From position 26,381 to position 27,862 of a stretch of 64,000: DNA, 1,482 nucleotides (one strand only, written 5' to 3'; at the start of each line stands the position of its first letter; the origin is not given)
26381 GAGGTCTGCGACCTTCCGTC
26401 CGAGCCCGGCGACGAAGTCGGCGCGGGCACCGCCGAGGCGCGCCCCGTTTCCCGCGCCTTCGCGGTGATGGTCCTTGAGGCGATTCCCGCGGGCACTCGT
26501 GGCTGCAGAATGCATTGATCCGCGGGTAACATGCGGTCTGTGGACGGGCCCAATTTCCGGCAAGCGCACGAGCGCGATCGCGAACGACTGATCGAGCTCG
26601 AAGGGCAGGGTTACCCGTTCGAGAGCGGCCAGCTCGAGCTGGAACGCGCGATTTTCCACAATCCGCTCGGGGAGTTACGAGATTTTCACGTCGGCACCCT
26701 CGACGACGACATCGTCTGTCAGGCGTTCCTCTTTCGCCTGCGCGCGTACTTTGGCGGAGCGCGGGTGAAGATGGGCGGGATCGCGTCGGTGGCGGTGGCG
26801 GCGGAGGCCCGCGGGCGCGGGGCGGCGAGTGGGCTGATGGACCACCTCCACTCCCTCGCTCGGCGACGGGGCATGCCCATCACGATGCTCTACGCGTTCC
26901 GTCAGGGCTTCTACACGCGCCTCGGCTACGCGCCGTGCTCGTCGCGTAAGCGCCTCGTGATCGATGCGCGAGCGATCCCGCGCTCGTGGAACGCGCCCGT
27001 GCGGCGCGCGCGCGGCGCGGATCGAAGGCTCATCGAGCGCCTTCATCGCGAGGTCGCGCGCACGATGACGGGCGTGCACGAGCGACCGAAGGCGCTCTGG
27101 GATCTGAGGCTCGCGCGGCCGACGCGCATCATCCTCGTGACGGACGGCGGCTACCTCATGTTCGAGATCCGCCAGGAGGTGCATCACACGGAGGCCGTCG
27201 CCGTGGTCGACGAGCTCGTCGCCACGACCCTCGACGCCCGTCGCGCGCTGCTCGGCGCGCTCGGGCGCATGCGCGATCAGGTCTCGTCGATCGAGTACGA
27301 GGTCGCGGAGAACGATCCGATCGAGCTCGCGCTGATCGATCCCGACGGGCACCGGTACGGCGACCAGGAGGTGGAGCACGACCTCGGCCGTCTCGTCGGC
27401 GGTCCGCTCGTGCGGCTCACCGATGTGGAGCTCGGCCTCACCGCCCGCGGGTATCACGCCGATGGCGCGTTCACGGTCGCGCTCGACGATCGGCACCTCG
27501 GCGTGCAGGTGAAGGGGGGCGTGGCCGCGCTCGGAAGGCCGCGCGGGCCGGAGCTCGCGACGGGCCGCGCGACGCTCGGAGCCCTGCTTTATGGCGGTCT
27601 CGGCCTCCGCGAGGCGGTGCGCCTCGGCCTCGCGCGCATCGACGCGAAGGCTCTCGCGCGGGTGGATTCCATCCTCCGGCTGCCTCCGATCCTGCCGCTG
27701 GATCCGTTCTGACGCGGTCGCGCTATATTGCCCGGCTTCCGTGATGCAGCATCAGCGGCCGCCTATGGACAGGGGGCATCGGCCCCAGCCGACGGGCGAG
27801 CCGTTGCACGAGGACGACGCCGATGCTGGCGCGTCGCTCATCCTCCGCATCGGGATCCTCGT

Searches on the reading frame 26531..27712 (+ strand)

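Call 81: search_protein_families(library=pfam, proteins=[window:26531-27712:+], max_evalue=0.0001)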
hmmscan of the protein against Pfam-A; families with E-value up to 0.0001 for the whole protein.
window:26531-27712:+ (393 aa): 4 families
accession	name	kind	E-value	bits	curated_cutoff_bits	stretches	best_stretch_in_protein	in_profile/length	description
PF13527.13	Acetyltransf_9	-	8.4e-22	78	25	1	9-135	2-126/127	Acetyltransferase (GNAT) domain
PF17668.7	Acetyltransf_17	-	6.6e-12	46.5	25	1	181-272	1-101/114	Acetyltransferase (GNAT) domain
PF13508.13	Acetyltransf_7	-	2.5e-07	31.4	27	1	75-134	28-83/84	Acetyltransferase (GNAT) domain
PF00583.31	Acetyltransf_1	-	1.9e-06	28.6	20.7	1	61-133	44-116/116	Acetyltransferase (GNAT) family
